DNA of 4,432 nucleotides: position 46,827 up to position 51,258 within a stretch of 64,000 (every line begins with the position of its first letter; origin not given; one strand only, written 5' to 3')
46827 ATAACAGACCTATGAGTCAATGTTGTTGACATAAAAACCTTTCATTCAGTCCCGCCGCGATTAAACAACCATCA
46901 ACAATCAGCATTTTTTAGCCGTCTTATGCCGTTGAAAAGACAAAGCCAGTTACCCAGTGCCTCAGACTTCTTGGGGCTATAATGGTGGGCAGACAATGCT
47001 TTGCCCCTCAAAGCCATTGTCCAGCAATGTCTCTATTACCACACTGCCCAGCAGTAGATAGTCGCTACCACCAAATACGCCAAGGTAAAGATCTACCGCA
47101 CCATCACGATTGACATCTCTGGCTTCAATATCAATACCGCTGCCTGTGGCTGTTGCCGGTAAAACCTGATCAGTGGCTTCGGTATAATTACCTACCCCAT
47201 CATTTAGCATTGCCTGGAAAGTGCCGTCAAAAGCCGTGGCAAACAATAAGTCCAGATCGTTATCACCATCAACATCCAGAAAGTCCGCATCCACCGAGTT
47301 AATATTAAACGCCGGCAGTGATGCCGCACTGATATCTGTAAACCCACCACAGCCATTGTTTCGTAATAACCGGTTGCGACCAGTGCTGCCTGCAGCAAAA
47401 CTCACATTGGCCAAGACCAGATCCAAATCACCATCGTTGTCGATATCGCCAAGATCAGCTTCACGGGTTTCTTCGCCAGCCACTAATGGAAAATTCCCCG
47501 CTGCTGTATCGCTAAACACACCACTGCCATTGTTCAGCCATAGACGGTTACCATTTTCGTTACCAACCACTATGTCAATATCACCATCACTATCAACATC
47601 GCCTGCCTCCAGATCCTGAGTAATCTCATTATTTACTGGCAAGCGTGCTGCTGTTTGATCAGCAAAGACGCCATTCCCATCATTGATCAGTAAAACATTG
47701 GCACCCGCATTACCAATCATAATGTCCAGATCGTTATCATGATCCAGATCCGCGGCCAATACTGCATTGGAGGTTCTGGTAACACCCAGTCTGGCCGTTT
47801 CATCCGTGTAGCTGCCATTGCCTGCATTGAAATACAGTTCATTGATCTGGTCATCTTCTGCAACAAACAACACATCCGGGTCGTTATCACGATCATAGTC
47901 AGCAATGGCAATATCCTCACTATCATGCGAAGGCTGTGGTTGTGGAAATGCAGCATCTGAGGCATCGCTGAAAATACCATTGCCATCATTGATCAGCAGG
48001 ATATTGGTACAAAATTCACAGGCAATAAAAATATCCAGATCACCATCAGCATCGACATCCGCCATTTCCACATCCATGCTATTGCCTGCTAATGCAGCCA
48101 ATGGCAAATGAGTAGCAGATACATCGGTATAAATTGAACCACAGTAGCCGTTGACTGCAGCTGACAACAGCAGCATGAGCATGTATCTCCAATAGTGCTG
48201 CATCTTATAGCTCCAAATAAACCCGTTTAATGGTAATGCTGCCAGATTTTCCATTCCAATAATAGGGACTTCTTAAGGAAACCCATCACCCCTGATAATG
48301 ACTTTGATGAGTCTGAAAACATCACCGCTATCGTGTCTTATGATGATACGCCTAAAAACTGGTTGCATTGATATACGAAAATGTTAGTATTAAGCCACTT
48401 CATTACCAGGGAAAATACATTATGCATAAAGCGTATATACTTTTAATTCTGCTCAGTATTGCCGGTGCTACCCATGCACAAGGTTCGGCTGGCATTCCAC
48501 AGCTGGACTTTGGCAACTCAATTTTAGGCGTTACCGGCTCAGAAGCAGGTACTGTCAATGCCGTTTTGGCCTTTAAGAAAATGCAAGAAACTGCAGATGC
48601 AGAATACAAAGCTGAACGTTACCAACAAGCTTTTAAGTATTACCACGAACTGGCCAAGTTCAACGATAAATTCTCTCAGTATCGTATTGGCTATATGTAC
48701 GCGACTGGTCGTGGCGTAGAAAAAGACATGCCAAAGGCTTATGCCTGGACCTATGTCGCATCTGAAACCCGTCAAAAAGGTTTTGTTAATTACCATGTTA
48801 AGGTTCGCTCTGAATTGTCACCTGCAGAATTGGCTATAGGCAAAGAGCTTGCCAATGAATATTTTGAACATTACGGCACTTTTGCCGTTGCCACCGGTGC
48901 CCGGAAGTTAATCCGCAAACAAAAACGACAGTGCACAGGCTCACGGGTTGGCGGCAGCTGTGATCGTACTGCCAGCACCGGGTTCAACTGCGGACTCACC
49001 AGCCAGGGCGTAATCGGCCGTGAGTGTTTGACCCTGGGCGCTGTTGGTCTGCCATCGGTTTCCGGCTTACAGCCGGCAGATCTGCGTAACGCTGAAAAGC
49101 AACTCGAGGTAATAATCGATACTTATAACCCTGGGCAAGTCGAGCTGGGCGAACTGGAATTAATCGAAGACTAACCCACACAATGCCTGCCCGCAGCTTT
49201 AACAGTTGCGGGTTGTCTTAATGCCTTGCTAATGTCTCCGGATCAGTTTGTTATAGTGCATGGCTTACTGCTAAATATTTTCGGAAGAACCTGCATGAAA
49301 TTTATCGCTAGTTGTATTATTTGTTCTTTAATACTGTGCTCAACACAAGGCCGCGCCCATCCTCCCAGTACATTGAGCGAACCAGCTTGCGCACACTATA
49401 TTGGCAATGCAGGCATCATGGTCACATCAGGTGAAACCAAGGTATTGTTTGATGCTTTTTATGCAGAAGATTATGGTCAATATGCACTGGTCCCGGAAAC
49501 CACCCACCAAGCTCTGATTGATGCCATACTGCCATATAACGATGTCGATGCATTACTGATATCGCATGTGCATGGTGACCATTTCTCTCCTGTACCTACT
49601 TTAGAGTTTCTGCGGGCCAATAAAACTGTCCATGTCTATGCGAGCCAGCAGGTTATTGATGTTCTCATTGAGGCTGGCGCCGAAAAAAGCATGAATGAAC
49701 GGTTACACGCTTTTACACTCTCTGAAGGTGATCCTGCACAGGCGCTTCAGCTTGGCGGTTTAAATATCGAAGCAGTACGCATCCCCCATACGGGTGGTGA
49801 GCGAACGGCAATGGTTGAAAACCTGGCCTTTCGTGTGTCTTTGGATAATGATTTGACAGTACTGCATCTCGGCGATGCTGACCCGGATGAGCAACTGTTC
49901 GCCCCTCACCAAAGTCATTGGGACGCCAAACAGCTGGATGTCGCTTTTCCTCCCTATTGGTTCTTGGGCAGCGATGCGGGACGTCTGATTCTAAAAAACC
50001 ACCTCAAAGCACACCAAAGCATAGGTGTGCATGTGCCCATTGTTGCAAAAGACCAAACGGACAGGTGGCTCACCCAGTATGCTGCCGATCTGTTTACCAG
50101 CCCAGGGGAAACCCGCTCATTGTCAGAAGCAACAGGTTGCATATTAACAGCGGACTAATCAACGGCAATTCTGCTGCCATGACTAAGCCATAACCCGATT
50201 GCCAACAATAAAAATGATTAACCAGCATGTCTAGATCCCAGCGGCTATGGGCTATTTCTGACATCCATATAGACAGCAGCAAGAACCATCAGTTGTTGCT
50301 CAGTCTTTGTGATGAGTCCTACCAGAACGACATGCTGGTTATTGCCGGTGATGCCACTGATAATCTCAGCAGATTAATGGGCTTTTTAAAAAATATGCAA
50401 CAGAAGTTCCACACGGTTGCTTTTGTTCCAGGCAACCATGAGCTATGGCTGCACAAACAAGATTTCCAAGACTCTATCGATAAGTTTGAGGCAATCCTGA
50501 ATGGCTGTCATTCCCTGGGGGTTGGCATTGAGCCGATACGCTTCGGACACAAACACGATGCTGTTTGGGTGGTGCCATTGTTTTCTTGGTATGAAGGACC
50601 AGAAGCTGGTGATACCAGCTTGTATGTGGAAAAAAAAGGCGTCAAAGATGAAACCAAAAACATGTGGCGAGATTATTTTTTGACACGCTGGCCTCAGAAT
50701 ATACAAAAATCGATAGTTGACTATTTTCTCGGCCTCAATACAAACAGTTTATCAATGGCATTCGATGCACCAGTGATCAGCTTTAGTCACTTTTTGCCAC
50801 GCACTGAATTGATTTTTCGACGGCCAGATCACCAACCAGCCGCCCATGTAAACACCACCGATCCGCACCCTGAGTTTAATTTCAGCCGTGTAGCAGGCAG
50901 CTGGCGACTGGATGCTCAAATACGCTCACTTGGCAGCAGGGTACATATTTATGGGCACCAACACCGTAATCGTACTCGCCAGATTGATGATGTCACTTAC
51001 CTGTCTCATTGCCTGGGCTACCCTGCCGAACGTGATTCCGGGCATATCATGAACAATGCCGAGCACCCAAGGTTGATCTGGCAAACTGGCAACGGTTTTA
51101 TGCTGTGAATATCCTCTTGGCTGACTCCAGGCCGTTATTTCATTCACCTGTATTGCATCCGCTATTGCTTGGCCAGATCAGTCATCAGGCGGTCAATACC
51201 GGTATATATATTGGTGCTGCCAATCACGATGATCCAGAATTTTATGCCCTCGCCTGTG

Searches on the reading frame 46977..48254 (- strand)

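Call 24: search_protein_families(library=ncbifam, proteins=[window:46977-48254:-], max_evalue=1e-10)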
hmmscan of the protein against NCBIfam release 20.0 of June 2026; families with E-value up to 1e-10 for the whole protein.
window:46977-48254:- (425 aa): 0 families

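Call 71: search_protein_families(library=pfam, proteins=[window:46977-48254:-], max_evalue=0.0001)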
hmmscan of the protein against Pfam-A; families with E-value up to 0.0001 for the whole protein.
window:46977-48254:- (425 aa): 2 families
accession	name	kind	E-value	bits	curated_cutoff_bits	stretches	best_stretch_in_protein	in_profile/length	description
PF13517.12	FG-GAP_3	-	1.1e-48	164.1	26.9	6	219-280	1-60/61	FG-GAP-like repeat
PF01839.29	FG-GAP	-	5.7e-05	23.3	22.1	0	164-191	4-27/37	FG-GAP repeat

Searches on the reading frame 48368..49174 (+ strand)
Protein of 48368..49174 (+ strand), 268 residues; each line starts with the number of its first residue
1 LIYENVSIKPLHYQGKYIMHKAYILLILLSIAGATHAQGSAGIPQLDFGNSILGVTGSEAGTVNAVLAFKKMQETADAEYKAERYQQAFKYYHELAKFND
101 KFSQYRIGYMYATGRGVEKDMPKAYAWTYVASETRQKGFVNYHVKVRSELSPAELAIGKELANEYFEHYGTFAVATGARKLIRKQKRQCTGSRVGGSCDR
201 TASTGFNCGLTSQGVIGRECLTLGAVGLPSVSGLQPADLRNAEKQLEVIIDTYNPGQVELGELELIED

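Call 71: search_protein_families(library=pfam, proteins=[window:48368-49174:+], max_evalue=0.0001)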
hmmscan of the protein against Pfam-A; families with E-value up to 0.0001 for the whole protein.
window:48368-49174:+ (268 aa): 1 family
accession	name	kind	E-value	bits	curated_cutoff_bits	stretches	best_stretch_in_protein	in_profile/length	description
PF08238.18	Sel1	-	1.5e-06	29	30.7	1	103-128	3-28/36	Sel1 repeat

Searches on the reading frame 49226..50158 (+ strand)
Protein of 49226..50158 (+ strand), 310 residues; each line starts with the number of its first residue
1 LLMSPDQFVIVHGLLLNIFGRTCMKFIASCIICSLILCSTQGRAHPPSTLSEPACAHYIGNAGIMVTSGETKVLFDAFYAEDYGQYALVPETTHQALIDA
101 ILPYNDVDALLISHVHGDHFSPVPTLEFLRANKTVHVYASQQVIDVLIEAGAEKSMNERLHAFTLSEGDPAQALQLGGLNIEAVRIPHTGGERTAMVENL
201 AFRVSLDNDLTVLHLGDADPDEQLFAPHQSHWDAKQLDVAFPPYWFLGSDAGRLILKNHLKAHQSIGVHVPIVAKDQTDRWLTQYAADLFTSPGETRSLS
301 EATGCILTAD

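Call 71: search_protein_families(library=pfam, proteins=[window:49226-50158:+], max_evalue=0.0001)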
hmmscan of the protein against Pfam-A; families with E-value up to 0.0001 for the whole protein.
window:49226-50158:+ (310 aa): 3 families
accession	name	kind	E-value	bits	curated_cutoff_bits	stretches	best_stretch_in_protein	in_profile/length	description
PF12706.13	Lactamase_B_2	-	1.3e-13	51.4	27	1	100-267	24-191/200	Beta-lactamase superfamily domain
PF13483.12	Lactamase_B_3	-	6.1e-10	39.7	24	1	58-220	4-113/160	Beta-lactamase superfamily domain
PF00753.33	Lactamase_B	-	5.1e-06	27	22.7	1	60-138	6-75/196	Metallo-beta-lactamase superfamily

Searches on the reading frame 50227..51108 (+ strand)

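Call 71: search_protein_families(library=pfam, proteins=[window:50227-51108:+], max_evalue=0.0001)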
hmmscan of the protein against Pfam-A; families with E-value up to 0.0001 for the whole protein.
window:50227-51108:+ (293 aa): 2 families
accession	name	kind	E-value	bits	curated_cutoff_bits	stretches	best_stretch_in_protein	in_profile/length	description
PF00149.33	Metallophos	-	2.4e-09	38.4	21.5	1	6-169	2-154/191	Calcineurin-like phosphoesterase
PF12850.12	Metallophos_2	-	8.2e-07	29.6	27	0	7-110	3-90/154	Calcineurin-like phosphoesterase superfamily domain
